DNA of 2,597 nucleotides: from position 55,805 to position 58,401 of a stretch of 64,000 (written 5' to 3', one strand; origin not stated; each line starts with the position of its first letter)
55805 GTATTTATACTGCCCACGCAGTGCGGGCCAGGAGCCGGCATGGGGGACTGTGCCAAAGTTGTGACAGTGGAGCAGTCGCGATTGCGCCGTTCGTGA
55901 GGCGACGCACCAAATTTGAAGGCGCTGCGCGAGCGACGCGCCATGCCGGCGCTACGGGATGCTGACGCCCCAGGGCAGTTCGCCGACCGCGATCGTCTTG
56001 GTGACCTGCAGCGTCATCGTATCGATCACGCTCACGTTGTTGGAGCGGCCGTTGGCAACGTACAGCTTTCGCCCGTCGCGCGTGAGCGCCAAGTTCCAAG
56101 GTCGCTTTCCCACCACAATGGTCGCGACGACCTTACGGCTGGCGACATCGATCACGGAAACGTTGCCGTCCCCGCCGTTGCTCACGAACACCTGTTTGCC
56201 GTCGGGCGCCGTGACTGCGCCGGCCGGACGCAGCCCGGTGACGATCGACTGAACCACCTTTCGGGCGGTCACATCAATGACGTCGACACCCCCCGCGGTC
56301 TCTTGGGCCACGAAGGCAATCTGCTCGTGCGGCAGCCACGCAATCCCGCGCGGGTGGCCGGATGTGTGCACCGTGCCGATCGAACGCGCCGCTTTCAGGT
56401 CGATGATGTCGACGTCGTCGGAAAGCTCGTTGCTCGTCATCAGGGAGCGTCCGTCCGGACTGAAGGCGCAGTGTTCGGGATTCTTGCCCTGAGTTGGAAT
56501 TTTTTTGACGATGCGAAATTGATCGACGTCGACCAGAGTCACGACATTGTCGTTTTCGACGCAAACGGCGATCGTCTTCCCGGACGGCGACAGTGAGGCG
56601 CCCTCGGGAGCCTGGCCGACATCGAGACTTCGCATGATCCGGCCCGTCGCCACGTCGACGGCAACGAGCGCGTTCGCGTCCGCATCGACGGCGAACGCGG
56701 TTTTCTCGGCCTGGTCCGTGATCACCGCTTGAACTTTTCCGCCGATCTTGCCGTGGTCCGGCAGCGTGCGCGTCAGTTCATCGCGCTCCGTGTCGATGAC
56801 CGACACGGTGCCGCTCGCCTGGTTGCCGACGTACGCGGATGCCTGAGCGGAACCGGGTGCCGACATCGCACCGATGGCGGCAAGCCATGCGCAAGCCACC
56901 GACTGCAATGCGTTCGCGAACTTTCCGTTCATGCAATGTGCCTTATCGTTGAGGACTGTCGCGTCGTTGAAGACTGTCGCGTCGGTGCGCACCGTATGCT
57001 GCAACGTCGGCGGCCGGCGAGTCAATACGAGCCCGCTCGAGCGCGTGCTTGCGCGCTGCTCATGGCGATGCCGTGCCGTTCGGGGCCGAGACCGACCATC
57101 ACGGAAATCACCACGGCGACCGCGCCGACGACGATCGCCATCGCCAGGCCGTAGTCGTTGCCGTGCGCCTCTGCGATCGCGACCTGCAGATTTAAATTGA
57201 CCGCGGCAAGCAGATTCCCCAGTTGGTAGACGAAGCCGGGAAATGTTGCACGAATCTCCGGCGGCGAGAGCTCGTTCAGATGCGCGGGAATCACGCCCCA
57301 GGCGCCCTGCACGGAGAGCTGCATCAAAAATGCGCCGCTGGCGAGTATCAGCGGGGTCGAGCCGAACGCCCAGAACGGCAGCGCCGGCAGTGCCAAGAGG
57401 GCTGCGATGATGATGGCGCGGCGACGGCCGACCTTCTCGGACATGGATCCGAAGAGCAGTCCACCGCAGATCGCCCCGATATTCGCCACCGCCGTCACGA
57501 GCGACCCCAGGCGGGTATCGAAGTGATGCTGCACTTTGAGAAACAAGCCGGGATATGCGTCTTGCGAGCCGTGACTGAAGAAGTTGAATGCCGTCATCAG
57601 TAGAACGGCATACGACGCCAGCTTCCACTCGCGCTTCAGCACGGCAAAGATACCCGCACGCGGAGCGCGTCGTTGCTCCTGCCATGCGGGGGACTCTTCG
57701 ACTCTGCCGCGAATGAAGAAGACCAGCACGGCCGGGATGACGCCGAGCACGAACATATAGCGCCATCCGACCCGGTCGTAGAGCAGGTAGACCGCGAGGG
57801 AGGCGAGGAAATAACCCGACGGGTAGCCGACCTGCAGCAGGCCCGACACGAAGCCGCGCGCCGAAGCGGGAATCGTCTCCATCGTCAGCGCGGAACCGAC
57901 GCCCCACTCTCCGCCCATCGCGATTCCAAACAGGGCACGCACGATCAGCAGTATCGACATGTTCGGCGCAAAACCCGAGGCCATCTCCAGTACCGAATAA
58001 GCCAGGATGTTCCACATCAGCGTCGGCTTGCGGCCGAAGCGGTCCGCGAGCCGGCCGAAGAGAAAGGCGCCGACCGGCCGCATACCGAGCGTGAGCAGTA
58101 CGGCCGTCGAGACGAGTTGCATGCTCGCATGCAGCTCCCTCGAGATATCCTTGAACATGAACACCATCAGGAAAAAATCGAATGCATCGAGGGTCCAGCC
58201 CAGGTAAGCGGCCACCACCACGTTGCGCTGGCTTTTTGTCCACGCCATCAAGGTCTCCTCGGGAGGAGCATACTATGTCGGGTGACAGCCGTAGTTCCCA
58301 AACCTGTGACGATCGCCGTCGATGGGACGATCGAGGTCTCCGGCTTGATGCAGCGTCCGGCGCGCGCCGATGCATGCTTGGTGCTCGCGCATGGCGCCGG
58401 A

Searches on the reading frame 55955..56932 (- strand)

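Call 48: search_protein_families(library=ncbifam, proteins=[window:55955-56932:-], max_evalue=0.00001)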
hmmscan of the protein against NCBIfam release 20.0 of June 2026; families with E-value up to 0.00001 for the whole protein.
window:55955-56932:- (326 aa): 11 families
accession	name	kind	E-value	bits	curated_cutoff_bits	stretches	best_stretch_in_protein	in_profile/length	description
TIGR03866.1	PQQ_ABC_repeats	subfamily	4.3e-58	196.8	287.3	1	26-325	6-308/310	PQQ-dependent catabolism-associated beta-propeller protein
TIGR02276.1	beta_rpt_yvtn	repeat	4.6e-54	180.1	27.85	2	286-325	2-41/42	beta-propeller repeat protein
NF052340.1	hydrazine_beta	equivalog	1.1e-51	176.1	560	4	194-293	35-134/372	hydrazine synthase subunit beta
NF052342.1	hydrazine_BC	exception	8.2e-29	100.3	1250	3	240-323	45-128/690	hydrazine synthase subunit beta-gamma fusion subunit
NF052460.1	L-NosZ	equivalog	7.8e-26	90.6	700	2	33-252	57-276/480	clade III lactonase-type nitrous-oxide reductase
NF052280.1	7_blade_YncE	equivalog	2.2e-22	79.3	400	1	201-293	225-316/338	7-bladed beta-propeller protein YncE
NF038117.1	choice_anch_I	subfamily_domain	2.4e-10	39.9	300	0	201-295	8-114/458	choice-of-anchor I family protein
TIGR03907.1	QH_beta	equivalog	4.2e-10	39.3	223.2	0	216-293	13-98/338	quinohemoprotein amine dehydrogenase subunit beta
NF048007.1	MmpL3Stblzr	equivalog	1.4e-09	37.6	600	1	156-317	55-223/366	MmpL3/TtfA transport complex stabilizer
NF038015.2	AztD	exception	3e-07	29.5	400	0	254-324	274-352/356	zinc metallochaperone AztD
NF008258.1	PRK11028.1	equivalog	5.2e-06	25.8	370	0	34-223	6-207/330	6-phosphogluconolactonase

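Call 49: search_protein_families(library=pfam, proteins=[window:55955-56932:-], max_evalue=0.001)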
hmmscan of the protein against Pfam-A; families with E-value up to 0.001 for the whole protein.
window:55955-56932:- (326 aa): 18 families
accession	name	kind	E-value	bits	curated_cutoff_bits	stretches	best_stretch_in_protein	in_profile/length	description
PF25174.1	Beta-prop_THOC3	-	1.3e-23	83.9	305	3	41-167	24-147/272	THOC3 beta-propeller domain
PF21783.3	YNCE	-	1.4e-17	64.5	27.1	2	206-279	256-329/339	YNCE-like beta-propeller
PF10282.15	Lactonase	-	1.9e-17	64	21.7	2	181-304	181-319/344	Lactonase, 7-bladed beta-propeller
PF02239.22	Cytochrom_D1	-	6.2e-17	61.6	25.5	2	205-316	6-117/368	Cytochrome D1 heme domain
PF23414.1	Beta-prop_EML_2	-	4.8e-11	43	90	1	77-168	10-100/266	Echinoderm microtubule-associated protein second beta-propeller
PF25168.1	Beta-prop_WDR36-Utp21_2nd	-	4.7e-10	39.7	84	1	64-201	157-291/335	WDR36/Utp21 second beta-propeller domain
PF24814.1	WD40_Prp19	-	4.4e-09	36.2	320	1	41-190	29-217/281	Prp19 WD40 domain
PF24807.1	WD40_CDC20-Fz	-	2.2e-07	31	200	0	38-204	70-234/292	CDC20/Fizzy WD40 domain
PF16819.11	DUF5074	-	4.1e-07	29.8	27.2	0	212-316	115-223/353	Domain of unknown function (DUF5074)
PF12894.13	ANAPC4_WD40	-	1.9e-06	28.4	22.9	0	115-150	47-81/91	Anaphase-promoting complex subunit 4 WD40 domain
PF25172.1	Beta-prop_WDR3_2nd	-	3.6e-06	26.8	140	1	156-264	6-110/293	WDR3 second beta-propeller domain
PF25171.1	Beta-prop_WDR36-Utp21_1st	-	5.5e-06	26.4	80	0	115-205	159-250/266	WDR36/Utp21 first beta-propeller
PF24796.1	WDR55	-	1.7e-05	24.5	200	1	115-293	16-197/296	WDR55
PF24817.1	WD40_WDHD1_1st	-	2.4e-05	24.1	109.9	0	114-208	186-283/291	WDHD1 first WD40 domain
PF25173.1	Beta-prop_WDR3_1st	-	0.00011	22.4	154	0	37-167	47-173/184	WDR3 first beta-propeller domain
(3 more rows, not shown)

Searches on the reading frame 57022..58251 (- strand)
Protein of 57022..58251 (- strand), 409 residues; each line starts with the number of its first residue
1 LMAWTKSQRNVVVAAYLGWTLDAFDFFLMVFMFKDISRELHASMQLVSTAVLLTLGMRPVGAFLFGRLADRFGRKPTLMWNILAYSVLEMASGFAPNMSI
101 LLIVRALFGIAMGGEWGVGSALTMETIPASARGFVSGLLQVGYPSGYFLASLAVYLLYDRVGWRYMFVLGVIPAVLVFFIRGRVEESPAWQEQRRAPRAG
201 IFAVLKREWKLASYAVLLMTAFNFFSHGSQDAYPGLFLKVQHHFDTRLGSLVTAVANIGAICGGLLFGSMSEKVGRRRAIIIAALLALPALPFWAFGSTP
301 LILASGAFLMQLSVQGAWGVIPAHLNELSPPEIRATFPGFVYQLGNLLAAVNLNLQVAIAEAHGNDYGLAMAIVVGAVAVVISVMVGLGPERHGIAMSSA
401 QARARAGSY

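Call 9: find_encoding_contigs(protein=window:57022-58251:-, flank=10000, max_places=10)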
Protein window:57022-58251:- (409 aa): no gene with exactly this product is on record in the collection.

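Call 17: find_encoding_contigs(protein=window:57022-58248:-, flank=10000, max_places=10)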
Protein window:57022-58248:- (408 aa): no gene with exactly this product is on record in the collection.
